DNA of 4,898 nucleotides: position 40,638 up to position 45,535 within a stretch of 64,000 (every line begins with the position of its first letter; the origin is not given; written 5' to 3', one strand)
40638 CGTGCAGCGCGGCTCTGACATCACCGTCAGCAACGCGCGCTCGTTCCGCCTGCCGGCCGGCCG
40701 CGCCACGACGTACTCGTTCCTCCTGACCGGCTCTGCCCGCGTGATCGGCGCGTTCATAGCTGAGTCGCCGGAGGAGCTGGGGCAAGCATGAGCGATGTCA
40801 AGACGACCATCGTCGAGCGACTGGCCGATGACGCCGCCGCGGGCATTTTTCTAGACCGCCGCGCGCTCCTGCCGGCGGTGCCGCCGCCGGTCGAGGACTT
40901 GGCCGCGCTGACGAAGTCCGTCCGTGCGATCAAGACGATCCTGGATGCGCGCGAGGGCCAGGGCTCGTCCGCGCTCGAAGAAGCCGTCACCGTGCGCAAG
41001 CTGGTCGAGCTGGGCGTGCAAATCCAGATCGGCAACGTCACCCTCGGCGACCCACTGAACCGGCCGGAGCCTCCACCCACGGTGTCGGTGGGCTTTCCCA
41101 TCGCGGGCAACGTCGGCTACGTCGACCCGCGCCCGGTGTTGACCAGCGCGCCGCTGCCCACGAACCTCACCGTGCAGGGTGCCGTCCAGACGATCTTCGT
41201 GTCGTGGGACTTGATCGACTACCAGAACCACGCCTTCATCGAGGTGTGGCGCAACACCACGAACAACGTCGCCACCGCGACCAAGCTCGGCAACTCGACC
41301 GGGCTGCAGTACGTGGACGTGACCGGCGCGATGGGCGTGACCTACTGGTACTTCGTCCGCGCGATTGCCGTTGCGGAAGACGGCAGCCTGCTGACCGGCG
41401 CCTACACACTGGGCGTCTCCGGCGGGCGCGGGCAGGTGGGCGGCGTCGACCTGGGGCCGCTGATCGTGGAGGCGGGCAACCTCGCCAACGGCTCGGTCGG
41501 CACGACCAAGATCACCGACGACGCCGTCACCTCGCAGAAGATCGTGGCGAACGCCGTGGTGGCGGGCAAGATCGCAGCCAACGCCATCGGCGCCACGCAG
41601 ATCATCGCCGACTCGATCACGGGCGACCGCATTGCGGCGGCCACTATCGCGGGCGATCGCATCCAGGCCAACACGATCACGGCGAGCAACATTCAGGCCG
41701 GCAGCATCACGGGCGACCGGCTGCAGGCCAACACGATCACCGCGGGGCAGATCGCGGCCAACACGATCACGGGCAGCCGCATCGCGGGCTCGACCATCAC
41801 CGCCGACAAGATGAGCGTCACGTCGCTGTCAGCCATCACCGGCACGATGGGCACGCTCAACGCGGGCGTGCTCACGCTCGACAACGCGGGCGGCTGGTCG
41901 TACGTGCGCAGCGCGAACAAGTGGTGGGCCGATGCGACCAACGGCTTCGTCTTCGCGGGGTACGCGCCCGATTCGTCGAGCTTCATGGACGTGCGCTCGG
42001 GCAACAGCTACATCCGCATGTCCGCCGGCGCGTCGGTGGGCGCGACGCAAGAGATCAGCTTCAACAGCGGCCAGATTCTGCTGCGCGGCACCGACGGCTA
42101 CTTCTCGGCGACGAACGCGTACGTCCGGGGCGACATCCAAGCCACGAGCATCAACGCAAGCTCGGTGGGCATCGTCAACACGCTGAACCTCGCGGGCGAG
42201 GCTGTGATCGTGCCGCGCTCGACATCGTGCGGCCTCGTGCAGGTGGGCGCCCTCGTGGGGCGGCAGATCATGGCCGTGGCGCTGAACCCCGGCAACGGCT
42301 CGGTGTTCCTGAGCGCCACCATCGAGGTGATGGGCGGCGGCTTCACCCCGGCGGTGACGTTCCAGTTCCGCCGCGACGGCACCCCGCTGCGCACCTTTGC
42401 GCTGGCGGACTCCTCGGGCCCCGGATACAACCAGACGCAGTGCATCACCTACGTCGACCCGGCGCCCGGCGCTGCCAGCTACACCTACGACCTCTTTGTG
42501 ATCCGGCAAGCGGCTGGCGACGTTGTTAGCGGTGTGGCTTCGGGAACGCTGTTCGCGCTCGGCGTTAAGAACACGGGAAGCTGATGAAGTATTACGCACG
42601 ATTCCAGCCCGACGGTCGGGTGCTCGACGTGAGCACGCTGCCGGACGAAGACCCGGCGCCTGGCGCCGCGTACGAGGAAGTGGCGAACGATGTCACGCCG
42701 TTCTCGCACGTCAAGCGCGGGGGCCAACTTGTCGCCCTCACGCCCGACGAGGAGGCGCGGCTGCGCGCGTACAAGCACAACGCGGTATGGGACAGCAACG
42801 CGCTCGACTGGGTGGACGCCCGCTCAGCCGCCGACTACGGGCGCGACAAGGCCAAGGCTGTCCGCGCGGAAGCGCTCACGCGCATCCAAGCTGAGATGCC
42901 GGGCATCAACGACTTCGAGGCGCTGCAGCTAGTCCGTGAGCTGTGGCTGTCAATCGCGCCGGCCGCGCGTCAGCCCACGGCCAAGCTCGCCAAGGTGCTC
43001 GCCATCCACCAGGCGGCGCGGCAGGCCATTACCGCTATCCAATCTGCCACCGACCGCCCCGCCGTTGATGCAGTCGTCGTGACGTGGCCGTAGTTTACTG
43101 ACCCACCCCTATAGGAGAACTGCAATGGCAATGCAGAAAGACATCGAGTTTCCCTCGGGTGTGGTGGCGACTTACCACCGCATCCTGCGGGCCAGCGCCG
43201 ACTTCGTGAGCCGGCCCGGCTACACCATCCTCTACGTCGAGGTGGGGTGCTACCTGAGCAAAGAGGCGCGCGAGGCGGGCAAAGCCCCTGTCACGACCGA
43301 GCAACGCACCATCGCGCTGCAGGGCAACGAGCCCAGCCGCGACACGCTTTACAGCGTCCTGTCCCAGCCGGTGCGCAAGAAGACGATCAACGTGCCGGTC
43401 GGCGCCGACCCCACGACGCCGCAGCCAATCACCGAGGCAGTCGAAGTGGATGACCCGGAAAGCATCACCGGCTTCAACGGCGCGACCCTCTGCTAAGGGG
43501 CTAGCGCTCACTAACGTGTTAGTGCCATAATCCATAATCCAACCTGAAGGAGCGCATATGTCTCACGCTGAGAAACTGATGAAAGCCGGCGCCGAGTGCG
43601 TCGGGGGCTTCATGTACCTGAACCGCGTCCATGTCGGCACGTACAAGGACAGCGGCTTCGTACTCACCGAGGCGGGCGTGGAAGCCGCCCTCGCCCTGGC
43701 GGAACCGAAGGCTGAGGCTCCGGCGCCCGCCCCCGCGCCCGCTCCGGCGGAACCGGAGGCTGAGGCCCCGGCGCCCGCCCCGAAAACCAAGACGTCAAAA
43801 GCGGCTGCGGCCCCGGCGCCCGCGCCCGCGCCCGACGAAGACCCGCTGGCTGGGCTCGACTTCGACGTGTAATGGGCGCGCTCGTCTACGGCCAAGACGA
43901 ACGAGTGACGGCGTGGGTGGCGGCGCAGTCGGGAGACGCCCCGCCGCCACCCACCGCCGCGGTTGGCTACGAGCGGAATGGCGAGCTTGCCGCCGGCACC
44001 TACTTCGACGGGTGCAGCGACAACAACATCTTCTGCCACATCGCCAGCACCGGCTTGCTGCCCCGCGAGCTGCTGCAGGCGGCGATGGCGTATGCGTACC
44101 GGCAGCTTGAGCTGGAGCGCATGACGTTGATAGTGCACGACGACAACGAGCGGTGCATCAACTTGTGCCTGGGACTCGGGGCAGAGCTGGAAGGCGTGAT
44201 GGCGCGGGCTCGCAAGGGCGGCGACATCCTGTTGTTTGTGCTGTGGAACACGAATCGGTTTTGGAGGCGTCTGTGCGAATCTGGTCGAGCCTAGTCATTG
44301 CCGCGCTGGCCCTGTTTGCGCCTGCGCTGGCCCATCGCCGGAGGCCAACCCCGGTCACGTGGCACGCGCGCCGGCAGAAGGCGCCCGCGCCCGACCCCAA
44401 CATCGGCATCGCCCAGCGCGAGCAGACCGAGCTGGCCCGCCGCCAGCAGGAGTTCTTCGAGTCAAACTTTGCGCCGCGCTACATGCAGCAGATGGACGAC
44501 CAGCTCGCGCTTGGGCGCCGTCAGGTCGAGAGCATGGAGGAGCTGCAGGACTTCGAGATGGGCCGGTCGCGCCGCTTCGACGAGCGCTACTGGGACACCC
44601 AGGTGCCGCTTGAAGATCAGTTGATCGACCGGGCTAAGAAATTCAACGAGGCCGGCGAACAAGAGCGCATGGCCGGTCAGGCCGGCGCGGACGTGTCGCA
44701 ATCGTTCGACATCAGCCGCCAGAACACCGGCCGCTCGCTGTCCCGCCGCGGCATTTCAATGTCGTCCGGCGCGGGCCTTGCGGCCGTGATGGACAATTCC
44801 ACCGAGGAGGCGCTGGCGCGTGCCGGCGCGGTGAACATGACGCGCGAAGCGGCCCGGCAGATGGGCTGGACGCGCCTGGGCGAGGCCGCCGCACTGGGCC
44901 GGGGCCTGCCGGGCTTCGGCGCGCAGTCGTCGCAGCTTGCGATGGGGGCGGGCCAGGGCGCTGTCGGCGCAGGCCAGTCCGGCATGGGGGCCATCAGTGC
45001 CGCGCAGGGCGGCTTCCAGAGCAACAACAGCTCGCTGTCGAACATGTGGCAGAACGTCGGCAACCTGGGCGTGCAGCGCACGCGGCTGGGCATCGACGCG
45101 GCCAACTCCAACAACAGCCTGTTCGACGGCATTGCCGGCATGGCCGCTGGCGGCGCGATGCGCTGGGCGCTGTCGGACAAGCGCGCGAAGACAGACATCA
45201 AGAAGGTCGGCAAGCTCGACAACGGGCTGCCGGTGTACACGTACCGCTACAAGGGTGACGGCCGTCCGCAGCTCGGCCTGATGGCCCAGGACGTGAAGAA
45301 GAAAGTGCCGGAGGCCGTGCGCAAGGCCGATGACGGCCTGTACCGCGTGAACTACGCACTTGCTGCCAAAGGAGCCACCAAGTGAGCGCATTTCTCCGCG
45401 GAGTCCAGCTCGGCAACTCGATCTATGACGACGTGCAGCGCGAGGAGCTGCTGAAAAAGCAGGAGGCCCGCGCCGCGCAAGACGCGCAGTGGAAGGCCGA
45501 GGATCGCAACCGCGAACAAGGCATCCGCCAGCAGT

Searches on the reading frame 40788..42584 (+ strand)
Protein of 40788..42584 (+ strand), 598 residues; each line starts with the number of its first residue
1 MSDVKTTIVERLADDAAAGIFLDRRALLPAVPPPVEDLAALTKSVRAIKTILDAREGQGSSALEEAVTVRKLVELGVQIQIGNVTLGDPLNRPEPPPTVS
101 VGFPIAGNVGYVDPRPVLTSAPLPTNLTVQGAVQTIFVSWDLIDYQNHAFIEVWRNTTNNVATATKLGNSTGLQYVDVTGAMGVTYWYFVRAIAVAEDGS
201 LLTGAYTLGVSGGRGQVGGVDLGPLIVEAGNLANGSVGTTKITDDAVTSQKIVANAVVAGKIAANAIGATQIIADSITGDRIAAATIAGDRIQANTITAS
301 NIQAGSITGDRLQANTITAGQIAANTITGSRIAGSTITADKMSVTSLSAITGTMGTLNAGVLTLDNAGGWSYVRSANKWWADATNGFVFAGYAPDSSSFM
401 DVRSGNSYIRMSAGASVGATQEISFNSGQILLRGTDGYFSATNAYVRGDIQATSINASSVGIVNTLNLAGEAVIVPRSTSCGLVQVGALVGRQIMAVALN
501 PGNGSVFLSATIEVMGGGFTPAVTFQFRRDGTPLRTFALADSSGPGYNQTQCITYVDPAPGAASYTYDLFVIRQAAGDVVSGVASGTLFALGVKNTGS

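Call 82: find_related_loci(query=window:40788-42584:+, collection=viral_contigs, flank=10000)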
Query window:40788-42584:+ (598 aa) in viral_contigs; peptide patterns used: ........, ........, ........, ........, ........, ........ (x = any residue, [..] = any of these).
8 stretches matched a pattern, but none encodes a relative of the query by tblastn (E <= 1e-3).

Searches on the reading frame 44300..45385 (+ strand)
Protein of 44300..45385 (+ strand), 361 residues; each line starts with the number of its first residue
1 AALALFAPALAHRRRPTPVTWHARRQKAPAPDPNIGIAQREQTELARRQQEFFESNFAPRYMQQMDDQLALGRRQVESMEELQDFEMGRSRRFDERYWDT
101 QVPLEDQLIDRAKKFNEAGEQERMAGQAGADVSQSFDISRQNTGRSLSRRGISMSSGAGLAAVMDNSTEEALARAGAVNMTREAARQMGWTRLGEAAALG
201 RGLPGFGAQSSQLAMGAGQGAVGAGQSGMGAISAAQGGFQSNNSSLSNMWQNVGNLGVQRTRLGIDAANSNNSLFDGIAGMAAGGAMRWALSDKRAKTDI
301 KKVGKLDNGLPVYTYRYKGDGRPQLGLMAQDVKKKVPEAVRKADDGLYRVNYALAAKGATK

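Call 81: find_related_loci(query=window:44300-45385:+, collection=metagenome_contigs, flank=10000)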
Query window:44300-45385:+ (361 aa) in metagenome_contigs; peptide patterns used: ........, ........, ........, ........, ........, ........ (x = any residue, [..] = any of these).
197 stretches matched a pattern; 7 encode a relative of the query (tblastn E <= 1e-3); 7 distinct loci.
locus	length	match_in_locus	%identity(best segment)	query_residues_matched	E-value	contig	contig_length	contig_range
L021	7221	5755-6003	50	269-352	6e-22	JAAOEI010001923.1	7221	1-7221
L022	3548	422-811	40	199-353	4e-21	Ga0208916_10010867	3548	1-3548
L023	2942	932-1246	41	240-353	1e-20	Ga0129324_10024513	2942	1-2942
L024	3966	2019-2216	56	290-355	4e-18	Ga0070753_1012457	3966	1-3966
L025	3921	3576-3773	56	290-355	4e-18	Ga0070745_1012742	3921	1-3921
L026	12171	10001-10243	47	277-352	1e-16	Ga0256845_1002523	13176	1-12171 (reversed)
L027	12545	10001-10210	53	292-359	1e-11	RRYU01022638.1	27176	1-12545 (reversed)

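Call 83: find_homologous_proteins(query=window:44300-45385:+)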
Query window:44300-45385:+ (361 aa): 127 proteins with E <= 0.001 among 8000 candidates; the best 120 are listed.
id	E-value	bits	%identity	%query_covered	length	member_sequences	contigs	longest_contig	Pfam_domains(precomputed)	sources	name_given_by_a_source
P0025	1.9e-230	782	100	100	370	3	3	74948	PF13884.12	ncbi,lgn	ncbi:MAG: tail fiber domain-containing protein [Betaproteobacteria bacterium]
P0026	3.3e-193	659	84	100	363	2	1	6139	PF13884.12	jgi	-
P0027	6.6e-119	415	74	71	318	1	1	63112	-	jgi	jgi:hypothetical protein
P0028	1.3e-93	332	65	65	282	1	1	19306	-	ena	-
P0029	2.2e-92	328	52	90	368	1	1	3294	PF13884.12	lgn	-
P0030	7.3e-92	326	50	89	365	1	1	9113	PF13884.12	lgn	-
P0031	2.2e-90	321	49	90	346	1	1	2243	PF13884.12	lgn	-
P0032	3.2e-89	318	52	89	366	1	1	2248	-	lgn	-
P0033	1.9e-88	315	50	90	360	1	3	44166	PF13884.12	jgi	jgi:hypothetical protein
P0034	5.9e-86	307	52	86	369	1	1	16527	PF13884.12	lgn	-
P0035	1.0e-85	306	50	86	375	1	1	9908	-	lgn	-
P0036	1.3e-85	306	48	90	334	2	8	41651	-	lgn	-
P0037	1.6e-85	305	48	89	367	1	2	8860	PF13884.12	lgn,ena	-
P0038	3.7e-85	304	50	86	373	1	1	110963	-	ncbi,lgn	ncbi:MAG: hypothetical protein AB1430_02675 [Pseudomonadota bacterium]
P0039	7.7e-85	303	49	89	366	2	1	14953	PF13884.12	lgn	-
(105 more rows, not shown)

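Call 84: find_encoding_contigs(protein=P0027, flank=10000, max_places=2)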
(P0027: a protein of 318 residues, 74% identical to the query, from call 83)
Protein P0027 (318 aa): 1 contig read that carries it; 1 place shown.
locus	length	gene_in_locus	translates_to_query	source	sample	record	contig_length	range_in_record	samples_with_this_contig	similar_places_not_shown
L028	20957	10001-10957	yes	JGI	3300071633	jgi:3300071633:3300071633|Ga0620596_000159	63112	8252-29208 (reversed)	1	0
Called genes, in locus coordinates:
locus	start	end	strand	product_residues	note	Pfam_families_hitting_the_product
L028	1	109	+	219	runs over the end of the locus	-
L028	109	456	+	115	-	-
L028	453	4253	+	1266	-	-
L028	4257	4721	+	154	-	-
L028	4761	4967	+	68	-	-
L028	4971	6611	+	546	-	-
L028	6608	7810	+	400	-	-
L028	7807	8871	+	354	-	-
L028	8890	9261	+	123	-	-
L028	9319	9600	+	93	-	-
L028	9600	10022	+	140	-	-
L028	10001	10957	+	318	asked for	-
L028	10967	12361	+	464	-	-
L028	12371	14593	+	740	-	-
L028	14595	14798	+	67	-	-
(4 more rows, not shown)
